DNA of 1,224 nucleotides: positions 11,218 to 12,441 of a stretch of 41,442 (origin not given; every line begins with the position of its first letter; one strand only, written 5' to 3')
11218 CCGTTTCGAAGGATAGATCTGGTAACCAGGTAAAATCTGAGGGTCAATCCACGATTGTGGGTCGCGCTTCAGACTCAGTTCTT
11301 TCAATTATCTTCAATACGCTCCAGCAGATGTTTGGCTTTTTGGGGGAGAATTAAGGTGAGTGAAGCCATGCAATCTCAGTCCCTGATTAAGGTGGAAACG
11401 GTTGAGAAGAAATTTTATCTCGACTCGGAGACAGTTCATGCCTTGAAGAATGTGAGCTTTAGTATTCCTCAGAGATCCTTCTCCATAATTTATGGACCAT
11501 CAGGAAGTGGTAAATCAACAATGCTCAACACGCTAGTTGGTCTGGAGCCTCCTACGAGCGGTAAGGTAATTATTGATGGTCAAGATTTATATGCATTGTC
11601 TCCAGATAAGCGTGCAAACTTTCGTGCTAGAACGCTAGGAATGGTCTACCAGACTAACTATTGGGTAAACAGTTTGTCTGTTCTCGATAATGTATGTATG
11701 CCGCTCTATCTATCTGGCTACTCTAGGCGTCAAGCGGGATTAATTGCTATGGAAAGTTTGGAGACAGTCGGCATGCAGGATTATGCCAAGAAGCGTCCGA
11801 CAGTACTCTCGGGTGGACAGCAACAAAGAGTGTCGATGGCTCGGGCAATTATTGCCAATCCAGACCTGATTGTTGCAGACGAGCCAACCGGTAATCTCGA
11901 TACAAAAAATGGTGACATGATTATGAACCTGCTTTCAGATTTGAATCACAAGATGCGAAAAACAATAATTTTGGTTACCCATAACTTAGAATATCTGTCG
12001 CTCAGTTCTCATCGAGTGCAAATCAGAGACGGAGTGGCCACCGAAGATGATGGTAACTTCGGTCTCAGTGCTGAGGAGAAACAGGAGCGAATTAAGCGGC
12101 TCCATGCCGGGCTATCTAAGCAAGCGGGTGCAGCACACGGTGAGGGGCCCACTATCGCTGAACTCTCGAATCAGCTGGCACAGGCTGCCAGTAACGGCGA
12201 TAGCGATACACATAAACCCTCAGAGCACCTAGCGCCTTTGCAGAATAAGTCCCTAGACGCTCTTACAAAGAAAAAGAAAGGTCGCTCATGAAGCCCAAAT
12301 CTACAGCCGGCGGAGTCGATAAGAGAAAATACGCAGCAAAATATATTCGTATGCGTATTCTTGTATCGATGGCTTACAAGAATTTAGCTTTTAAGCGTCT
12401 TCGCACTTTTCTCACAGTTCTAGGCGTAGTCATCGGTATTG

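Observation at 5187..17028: Six-gene co-directional block: a giant LamG/propeller/FN3 surface protein, a MacB-type ABC pair, a transmitter-less CHASE4-like sensor, a histidine kinase and a receiver-only regulator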

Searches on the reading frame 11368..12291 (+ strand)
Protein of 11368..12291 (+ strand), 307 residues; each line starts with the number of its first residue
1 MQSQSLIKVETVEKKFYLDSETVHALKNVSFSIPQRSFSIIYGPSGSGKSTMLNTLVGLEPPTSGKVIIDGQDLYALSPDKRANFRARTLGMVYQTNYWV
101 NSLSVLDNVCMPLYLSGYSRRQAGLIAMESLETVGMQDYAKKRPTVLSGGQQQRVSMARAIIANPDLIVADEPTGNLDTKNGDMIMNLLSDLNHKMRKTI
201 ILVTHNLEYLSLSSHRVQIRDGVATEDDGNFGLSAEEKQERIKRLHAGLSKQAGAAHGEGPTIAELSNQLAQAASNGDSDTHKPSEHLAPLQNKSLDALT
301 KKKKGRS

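Call 3: search_protein_families(library=pfam, proteins=[window:11368-12291:+], max_evalue=0.01)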
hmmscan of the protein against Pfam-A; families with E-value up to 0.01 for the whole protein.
window:11368-12291:+ (307 aa): 11 families
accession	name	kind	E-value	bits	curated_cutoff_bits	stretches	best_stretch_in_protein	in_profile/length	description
PF00005.33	ABC_tran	-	4.5e-31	108.7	25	1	26-174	1-136/137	ABC transporter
PF13166.12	AAA_13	-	1.6e-05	24.2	36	0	162-244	524-606/713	AAA domain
PF02463.25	SMC_N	-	1.7e-05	24.8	40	0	35-56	23-44/220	RecF/RecN/SMC N terminal domain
PF03193.22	RsgA_GTPase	-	0.00028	21.2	30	1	16-58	87-128/174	RsgA GTPase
PF13555.12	AAA_29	-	0.00084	19.5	27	1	28-55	14-41/61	P-loop containing region of AAA domain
PF13304.12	AAA_21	-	0.00089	19.8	27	0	39-59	2-22/304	AAA domain, putative AbiEii toxin, Type IV TA system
PF13401.12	AAA_22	-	0.0015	19.2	27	1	35-62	4-31/130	AAA domain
PF13191.12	AAA_16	-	0.0057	17.6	32.6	0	37-57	25-45/167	AAA ATPase domain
PF13514.12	AAA_27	-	0.0075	16.3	22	0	28-57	18-47/206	AAA domain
PF13481.12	AAA_25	-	0.0098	16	27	0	33-53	30-50/195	AAA domain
PF13476.12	AAA_23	-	0.0099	17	27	0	31-56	17-39/201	AAA domain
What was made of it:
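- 11368..12291 (+): ABC ATPase (307 aa) of the LolD/FtsE/MacB (type VII) kind. Walker A, Q-loop, signature, Walker B and H-loop are intact. The C-terminal ~80 aa are low-complexity and not conserved. Pfam ABC_tran 108.7 bits (call 3).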

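Call 32: search_protein_families(library=ncbifam, proteins=[window:11368-12291:+], max_evalue=0.01)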
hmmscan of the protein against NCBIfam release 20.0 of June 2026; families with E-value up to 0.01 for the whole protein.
window:11368-12291:+ (307 aa): 187 families (the best 25 are shown)
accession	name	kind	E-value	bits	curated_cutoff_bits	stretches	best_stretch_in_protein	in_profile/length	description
TIGR02211.1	LolD_lipo_ex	equivalog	9.6e-63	211.6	307.75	1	6-223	1-218/221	lipoprotein-releasing ABC transporter ATP-binding protein LolD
NF008639.0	PRK11629.1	equivalog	1.5e-58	197.9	360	1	2-226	2-226/234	lipoprotein-releasing ABC transporter ATP-binding protein LolD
TIGR02673.1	FtsE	equivalog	4e-54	183.5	264.85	1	7-217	2-207/214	cell division ATP-binding protein FtsE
NF007879.0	PRK10584.1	equivalog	1e-48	166.1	336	1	1-226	1-226/228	putative ABC transporter ATP-binding protein YbbA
TIGR03608.1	L_ocin_972_ABC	subfamily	1.1e-48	165.5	254.85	1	22-211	10-198/206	putative bacteriocin export ABC transporter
NF038007.1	ABC_ATP_DarD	equivalog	9.1e-48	162.6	375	1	7-222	2-216/218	darobactin export ABC transporter ATP-binding protein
TIGR02314.1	ABC_MetN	equivalog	1.6e-46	158.9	499.7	1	6-222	1-217/343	methionine ABC transporter ATP-binding protein MetN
TIGR02315.1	ABC_phnC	equivalog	1.7e-46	158.6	266.1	1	6-217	1-217/243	phosphonate ABC transporter ATP-binding protein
NF007826.0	PRK10535.1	equivalog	5e-46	157.2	966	1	5-240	3-237/648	macrolide ABC transporter ATP-binding protein/permease MacB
TIGR02982.1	heterocyst_DevA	subfamily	4.4e-44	150.7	295.8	1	7-222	2-217/220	ABC exporter ATP-binding subunit, DevA family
TIGR03265.1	PhnT2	equivalog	1.6e-43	149.3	457.7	1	5-215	3-204/353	putative 2-aminoethylphosphonate ABC transporter ATP-binding protein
TIGR04521.1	ECF_ATPase_2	equivalog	1.3e-42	145.8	330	1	7-219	1-217/279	energy-coupling factor transporter ATPase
NF040933.2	ABC_arch_GlcV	equivalog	4.2e-42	144.3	450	1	7-224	3-220/357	glucose ABC transporter ATP-binding protein GlcV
TIGR01186.1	proV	subfamily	4.9e-42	144.3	326.6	1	24-215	7-199/363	betaine/proline/choline family ABC transporter ATP-binding protein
TIGR04520.1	ECF_ATPase_1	equivalog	3.3e-40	138.2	315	1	7-223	1-213/269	energy-coupling factor transporter ATPase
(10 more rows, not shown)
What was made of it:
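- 11368..12291 (+): NCBIfam best matches are LolD, FtsE and MacB, all below their cut-offs (call 32).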

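Call 86: search_protein_families(library=padloc, proteins=[window:11368-12291:+], max_evalue=0.001)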
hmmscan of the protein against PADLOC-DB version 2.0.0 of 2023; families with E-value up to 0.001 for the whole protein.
window:11368-12291:+ (307 aa): 11 families
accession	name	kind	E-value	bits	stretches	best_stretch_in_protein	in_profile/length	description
PDLC04135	mad3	-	5.2e-31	106.5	2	133-221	248-339/374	mads_3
PDLC04140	mad8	-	4.9e-13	47.3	1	19-211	9-238/314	mads_8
PDLC02335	AbiLi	-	1.2e-06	25.8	0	147-218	176-247/326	AbiLi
PDLC02914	ATPase-Toprim_I-B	-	6.5e-06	23.6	0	147-212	185-250/443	-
PDLC04889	PDC-S06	-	1.3e-05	21.9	0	157-209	432-485/693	-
PDLC03865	LmuB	-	0.00011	18.5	0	164-207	932-975/1007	-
PDLC04164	AriA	-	0.00027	18.6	0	25-57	16-48/253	-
PDLC03878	NsnB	-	0.00031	18.6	0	32-59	17-44/345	-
PDLC02980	AriA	-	0.00043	18.3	0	38-86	1-61/304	-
PDLC03859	LmuB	-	0.00047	17.5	0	35-54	23-42/611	-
PDLC04892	PDC-S06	-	0.00087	15.7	0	145-210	612-678/843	-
